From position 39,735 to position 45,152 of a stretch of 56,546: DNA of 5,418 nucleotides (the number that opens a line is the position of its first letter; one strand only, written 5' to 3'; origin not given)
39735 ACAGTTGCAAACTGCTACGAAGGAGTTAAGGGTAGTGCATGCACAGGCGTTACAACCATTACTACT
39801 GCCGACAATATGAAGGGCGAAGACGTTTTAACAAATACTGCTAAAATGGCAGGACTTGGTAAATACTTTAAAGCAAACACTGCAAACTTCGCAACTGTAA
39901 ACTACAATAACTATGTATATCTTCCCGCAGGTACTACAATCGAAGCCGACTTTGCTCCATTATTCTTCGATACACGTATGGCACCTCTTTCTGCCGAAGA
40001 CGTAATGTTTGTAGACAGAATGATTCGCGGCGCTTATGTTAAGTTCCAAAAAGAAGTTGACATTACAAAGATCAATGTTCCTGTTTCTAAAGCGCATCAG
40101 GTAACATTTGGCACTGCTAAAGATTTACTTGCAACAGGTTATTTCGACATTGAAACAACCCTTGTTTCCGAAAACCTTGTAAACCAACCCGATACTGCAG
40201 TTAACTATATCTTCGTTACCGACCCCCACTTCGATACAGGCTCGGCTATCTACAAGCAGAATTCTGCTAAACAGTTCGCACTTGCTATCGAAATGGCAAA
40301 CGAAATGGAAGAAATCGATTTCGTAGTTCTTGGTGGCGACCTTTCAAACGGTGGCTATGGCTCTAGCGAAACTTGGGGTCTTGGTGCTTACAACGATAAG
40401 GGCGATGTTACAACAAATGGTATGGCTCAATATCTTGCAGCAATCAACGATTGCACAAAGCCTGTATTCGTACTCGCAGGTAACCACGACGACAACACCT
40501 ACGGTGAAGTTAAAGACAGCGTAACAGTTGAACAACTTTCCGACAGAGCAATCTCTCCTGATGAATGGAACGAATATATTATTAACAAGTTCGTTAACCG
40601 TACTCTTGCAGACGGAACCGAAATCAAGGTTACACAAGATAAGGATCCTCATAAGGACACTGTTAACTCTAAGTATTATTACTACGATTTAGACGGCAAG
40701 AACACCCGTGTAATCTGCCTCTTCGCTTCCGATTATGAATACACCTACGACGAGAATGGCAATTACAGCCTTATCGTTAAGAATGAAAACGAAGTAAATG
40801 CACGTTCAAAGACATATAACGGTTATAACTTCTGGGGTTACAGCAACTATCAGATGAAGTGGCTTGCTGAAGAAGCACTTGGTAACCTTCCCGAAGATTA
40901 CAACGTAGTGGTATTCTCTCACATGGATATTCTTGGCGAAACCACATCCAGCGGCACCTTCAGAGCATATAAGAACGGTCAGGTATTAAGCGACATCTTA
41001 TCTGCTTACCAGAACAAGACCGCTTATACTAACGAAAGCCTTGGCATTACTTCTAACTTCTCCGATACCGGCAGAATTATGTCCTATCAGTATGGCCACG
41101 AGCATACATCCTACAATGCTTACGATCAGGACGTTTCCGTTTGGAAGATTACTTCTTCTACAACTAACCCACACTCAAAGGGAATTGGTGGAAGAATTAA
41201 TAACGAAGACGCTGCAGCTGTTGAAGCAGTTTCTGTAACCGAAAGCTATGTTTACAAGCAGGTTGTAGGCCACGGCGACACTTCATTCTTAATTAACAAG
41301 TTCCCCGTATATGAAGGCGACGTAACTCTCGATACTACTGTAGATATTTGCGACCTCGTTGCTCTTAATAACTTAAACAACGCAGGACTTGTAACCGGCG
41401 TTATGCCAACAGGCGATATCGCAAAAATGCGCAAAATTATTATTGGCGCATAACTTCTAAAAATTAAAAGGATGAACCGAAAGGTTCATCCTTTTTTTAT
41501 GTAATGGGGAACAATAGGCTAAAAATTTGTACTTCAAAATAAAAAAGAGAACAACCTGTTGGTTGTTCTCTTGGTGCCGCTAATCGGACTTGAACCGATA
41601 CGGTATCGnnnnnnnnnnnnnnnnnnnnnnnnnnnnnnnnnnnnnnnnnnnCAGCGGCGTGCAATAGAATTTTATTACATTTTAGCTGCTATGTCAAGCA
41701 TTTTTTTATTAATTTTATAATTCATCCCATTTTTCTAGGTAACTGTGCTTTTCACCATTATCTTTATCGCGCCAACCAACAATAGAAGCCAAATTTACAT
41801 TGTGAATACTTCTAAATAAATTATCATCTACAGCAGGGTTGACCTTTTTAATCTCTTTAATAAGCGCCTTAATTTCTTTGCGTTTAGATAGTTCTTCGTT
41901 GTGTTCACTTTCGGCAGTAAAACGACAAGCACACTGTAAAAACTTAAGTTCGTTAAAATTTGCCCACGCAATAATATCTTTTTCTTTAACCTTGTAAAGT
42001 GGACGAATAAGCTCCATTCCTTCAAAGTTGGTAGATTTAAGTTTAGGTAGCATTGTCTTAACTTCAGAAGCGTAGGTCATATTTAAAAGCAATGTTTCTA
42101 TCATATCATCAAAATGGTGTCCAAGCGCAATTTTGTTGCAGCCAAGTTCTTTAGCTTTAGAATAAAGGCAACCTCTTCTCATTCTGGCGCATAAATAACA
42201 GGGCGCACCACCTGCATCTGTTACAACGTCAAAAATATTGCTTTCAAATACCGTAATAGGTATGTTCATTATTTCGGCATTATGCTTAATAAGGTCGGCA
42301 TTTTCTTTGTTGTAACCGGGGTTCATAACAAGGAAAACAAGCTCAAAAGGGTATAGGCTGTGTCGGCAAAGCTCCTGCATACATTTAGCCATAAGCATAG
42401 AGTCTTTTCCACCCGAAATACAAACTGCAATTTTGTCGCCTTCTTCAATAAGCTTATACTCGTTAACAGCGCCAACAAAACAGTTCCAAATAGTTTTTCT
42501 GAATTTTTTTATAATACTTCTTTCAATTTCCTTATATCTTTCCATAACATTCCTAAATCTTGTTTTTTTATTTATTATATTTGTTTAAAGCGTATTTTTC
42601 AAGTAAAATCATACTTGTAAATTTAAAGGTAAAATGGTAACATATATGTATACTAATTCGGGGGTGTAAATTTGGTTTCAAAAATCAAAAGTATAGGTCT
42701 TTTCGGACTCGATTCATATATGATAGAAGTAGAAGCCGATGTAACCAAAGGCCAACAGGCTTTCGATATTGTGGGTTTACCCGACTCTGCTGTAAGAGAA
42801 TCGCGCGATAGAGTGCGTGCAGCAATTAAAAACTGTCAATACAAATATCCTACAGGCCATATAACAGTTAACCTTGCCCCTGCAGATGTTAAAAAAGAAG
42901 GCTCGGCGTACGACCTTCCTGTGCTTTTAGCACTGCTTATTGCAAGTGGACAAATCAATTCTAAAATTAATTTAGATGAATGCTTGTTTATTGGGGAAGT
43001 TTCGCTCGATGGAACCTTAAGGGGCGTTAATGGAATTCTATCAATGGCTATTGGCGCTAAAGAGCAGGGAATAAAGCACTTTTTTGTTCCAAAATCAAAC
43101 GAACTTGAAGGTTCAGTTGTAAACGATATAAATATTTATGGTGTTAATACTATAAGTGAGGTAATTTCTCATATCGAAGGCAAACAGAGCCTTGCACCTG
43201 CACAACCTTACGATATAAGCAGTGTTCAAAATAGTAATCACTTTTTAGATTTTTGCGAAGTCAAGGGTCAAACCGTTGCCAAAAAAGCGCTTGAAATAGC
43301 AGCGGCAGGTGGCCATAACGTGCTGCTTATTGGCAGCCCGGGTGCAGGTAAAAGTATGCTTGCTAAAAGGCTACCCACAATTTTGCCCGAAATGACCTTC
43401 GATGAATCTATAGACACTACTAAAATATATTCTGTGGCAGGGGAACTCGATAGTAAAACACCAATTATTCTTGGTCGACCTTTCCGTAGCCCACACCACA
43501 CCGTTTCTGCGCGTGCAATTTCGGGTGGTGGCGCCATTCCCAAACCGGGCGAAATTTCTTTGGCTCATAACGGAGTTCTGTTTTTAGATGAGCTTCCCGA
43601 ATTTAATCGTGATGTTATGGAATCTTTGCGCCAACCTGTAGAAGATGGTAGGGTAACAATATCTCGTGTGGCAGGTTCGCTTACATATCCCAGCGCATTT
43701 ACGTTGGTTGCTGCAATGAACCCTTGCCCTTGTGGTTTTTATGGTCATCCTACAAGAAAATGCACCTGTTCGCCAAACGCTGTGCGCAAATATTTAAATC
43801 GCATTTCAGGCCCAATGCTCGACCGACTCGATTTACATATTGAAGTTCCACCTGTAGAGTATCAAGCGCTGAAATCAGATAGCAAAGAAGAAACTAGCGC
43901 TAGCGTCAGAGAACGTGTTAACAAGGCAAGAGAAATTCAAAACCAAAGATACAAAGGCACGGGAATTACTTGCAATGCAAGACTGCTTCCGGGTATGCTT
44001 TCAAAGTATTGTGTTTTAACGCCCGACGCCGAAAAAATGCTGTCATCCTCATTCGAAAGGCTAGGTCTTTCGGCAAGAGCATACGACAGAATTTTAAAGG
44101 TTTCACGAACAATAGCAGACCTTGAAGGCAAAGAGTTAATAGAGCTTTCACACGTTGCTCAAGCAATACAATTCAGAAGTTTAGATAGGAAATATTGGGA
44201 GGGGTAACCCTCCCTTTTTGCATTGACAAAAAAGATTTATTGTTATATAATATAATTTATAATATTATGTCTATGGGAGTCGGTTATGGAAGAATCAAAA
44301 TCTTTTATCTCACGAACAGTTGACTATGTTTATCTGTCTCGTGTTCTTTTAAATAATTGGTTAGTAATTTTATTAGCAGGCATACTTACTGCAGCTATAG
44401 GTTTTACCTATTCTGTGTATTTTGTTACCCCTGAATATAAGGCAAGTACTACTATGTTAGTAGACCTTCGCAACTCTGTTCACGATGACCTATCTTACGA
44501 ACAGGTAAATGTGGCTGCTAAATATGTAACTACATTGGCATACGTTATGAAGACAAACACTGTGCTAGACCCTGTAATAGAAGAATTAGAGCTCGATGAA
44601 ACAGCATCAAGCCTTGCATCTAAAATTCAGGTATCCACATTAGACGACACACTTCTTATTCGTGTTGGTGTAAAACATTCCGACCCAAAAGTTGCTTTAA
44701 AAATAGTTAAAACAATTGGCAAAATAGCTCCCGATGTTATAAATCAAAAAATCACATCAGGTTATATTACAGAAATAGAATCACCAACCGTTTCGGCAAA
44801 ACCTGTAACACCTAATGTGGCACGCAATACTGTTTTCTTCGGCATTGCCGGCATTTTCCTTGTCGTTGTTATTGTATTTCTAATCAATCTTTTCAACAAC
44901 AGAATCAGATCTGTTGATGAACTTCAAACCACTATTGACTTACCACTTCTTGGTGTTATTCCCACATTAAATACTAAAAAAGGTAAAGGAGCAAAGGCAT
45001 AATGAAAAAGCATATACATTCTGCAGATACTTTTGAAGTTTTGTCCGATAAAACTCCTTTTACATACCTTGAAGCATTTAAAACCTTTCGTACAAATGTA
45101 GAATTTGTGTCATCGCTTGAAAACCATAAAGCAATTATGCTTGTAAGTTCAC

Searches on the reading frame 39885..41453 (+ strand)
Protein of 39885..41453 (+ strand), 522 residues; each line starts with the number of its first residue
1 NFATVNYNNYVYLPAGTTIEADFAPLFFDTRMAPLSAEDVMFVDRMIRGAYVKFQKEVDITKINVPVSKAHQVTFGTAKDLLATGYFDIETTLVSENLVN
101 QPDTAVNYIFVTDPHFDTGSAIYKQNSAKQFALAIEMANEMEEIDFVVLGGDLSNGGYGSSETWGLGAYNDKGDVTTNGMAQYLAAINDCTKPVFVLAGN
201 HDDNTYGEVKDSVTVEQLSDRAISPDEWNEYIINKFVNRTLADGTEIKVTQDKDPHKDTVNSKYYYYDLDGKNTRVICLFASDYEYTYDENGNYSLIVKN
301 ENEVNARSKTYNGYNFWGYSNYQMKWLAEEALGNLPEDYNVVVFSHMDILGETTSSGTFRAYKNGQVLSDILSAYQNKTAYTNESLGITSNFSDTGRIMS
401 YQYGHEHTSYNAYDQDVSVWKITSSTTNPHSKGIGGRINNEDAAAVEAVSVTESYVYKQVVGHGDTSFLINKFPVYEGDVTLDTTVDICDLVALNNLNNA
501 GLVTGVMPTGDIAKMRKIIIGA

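Call 19: search_protein_families(library=pfam, proteins=[window:39885-41453:+], max_evalue=1)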
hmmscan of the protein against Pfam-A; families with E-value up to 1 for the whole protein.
window:39885-41453:+ (522 aa): 1 family
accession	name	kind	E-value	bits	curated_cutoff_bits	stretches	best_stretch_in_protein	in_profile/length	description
PF00149.33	Metallophos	-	1.3e-08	35.9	21.5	1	109-350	4-159/191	Calcineurin-like phosphoesterase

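Call 23: search_solved_structures(query=window:39885-41453:+, max_evalue=0.1)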
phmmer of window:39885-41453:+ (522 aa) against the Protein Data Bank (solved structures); distinct sequences matched with E-value up to 0.1: 0.
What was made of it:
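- Tried and rejected: There were no hits (call 23).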

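Call 62: predict_structure(alignment_id=A4)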
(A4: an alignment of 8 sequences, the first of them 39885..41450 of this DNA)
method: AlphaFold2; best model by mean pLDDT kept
length: 522 residues; sequences in the alignment: 8
mean_pLDDT: 68.8   pTM: 0.67
mean pLDDT of the five models: 68.8, 63.7, 63.1, 62.6, 61.8
residues with pLDDT >= 90: 57; 70-90: 196; 50-70: 189; < 50: 80
segments of 3 or more residues with pLDDT < 50: 1-5, 83-89, 155-175, 204-210, 311-316, 427-444, 472-475, 501-509
pLDDT, mean of each block of 10 residues (from residue 1): 52 78 74 67 74 80 75 64 45 62 86 60 61 77 86 50 35 53 75 78 47 58 72 82 83 66 86 91 64 62 56 56 90 88 85 64 86 91 93 86 73 76 58 33 63 80 64 53 65 65 47 64 54
secondary structure, 60 per line:
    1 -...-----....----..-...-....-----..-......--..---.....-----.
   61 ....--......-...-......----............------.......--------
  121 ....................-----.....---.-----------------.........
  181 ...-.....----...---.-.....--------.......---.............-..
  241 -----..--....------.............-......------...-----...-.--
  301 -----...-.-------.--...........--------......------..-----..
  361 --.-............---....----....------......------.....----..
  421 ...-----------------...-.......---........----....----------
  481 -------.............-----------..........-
elements in order: E10-13 E25-28 H37-40 E50-54 H67-72 E74-76 H78-83 H88-99 E106-112 H121-140 E146-150 H172-183 H185-189 E194-196 H202-206 H215-221 H225-237 E250-253 E260-269 E274-279 E286-288 E294-296 H321-331 E340-345 H365-376 E380-383 E388-391 E398-403 E410-414 E419-423 E445-451 E455-462 E467-470 H488-500 H512-521
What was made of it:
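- The phosphoesterase model has only moderate confidence (pLDDT 69, call 62), and its substrate class is a guess.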

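Call 65: fold_search(model_id=the predicted structure, library=pdb)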
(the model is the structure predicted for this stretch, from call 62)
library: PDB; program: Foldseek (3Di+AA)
matches with E <= 10: 669; with E <= 0.001: 14
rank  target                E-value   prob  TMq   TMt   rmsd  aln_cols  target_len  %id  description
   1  2nxf                  8.7e-08  1.00  0.40  0.62   6.7       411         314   16  Crystal Structure of a dimetal phosphatase from Danio rerio LOC 393393 (released 2006-12-12)
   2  2zo9_B                3.2e-06  1.00  0.35  0.62   7.5       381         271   13  Malonate-bound structure of the glycerophosphodiesterase from Enterobacter aerogenes (GpdQ) and characterization of th (released 2008-10-07)
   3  3d03_A                5.7e-06  1.00  0.36  0.63   7.3       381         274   14  1.9A structure of Glycerophoshphodiesterase (GpdQ) from Enterobacter aerogenes (released 2008-10-14)
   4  1ute_A                2.8e-05  1.00  0.36  0.56   7.6       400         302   14  PIG PURPLE ACID PHOSPHATASE COMPLEXED WITH PHOSPHATE (released 1999-10-01)
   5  3tgh                  1.0e-04  1.00  0.31  0.48  16.1       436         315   14  GAP50 the anchor in the inner membrane complex of Plasmodium (released 2012-03-07)
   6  9bi5_A                2.1e-04  1.00  0.29  0.35  11.3       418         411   11  Apo form Mre11-Rad50 complex (released 2025-08-06)
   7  7zr1_A                3.3e-04  1.00  0.28  0.28  11.4       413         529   12  Chaetomium thermophilum Mre11-Rad50-Nbs1 complex bound to ATPyS (composite structure) (released 2023-01-11)
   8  4yke_B                5.6e-04  0.99  0.26  0.33  11.8       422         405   11  Crystal structure of eukaryotic Mre11 catalytic domain from Chaetomium thermophilum (released 2015-06-03)
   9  4fbw_B                5.9e-04  0.99  0.25  0.32  12.1       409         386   13  Crystal structure of an unfused Mre11-Nbs1 complex with two manganese ions per active site (released 2012-06-20)
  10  3t1i_C                5.9e-04  0.98  0.27  0.36  18.7       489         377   11  Crystal Structure of Human Mre11: Understanding Tumorigenic Mutations (released 2011-11-30)
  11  3t1i_A                7.9e-04  0.98  0.30  0.39  17.5       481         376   12  Crystal Structure of Human Mre11: Understanding Tumorigenic Mutations (released 2011-11-30)
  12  4yke_A                7.9e-04  0.96  0.24  0.30  13.0       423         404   12  Crystal structure of eukaryotic Mre11 catalytic domain from Chaetomium thermophilum (released 2015-06-03)
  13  4fbq_A                8.4e-04  1.00  0.28  0.34  11.0       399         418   12  Crystal structure of a covalently fused Nbs1-Mre11 complex with two manganese ions per active site (released 2012-06-20)
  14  3t1i_D                1.0e-03  1.00  0.28  0.37  11.2       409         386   11  Crystal Structure of Human Mre11: Understanding Tumorigenic Mutations (released 2011-11-30)
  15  4fbw_A                1.1e-03  0.99  0.28  0.37  10.0       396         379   13  Crystal structure of an unfused Mre11-Nbs1 complex with two manganese ions per active site (released 2012-06-20)
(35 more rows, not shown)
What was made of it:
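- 35586..41453 (+): g5: 1955-aa secreted array protein. Order: signal peptide, two CBM4/9-like sandwiches with a Flg_new-like segment between them, three beta-helix modules (37032-38012, 38037-38972, 39033-39884), a metallophosphoesterase domain (about 40209-40928) and a degenerate dockerin-like tail (about 41316-41450). The fold is nearest 2nxf, GpdQ and purple acid phosphatase (call 65).
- On Calcineurin-like metallophosphoesterase (g5 C-terminal domain): Foldseek: 2nxf at 8.7e-8, and GpdQ at 3e-6 (call 65).
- The phosphoesterase fold is nearest GpdQ glycerophosphodiesterase and ADPRibase-Mn-like 2nxf (call 65).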

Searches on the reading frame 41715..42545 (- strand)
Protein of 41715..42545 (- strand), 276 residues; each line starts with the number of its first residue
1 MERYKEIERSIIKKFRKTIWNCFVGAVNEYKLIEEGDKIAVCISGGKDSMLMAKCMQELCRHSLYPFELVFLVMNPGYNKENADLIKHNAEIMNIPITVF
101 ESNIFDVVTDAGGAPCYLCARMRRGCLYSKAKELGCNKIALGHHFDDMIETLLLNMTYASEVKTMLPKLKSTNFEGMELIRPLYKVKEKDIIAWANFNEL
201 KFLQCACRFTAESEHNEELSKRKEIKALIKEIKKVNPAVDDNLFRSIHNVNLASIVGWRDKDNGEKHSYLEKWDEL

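Call 5: search_protein_families(library=pfam, proteins=[window:41715-42545:-], max_evalue=0.001)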
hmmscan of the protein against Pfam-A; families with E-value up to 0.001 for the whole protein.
window:41715-42545:- (276 aa): 1 family
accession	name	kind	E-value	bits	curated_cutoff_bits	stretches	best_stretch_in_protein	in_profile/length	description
PF01171.26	ATP_bind_3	-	8.1e-19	68.5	27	1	38-203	1-164/182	PP-loop family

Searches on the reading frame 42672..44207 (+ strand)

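Call 5: search_protein_families(library=pfam, proteins=[window:42672-44207:+], max_evalue=0.001)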
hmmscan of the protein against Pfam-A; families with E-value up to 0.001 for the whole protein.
window:42672-44207:+ (511 aa): 8 families
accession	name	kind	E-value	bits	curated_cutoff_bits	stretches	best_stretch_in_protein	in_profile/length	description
PF01078.27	Mg_chelatase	-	1.1e-92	309.5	20.3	1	193-399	1-206/207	Magnesium chelatase, subunit ChlI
PF13541.12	ChlI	-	3.7e-45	153.2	27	1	20-143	1-121/121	Subunit ChlI of Mg-chelatase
PF13335.12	Mg_chelatase_C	-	1.4e-32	112.6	26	1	407-502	2-94/94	Magnesium chelatase, subunit ChlI C-terminal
PF07728.20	AAA_5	-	1.7e-08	35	22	1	216-353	1-125/139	AAA domain (dynein-related subfamily)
PF00493.29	MCM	-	5.7e-08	32.6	23.3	0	290-353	112-175/224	MCM P-loop domain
PF05362.19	Lon_C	-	1.3e-06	28.6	21.1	1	17-167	42-201/205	Lon protease (S16) C-terminal proteolytic domain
PF00158.32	Sigma54_activat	-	1.9e-06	28.1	20.2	0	290-350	84-142/168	Sigma-54 interaction domain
PF05496.18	RuvB_N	-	0.0005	20.3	27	0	295-335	80-120/159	Holliday junction DNA helicase RuvB P-loop domain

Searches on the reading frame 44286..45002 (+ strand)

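Call 5: search_protein_families(library=pfam, proteins=[window:44286-45002:+], max_evalue=0.001)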
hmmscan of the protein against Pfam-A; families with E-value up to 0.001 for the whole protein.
window:44286-45002:+ (238 aa): 1 family
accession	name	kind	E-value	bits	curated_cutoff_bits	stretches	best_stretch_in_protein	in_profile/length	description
PF02706.20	Wzz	-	5.2e-12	46.4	25.5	1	12-101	3-91/91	Chain length determinant protein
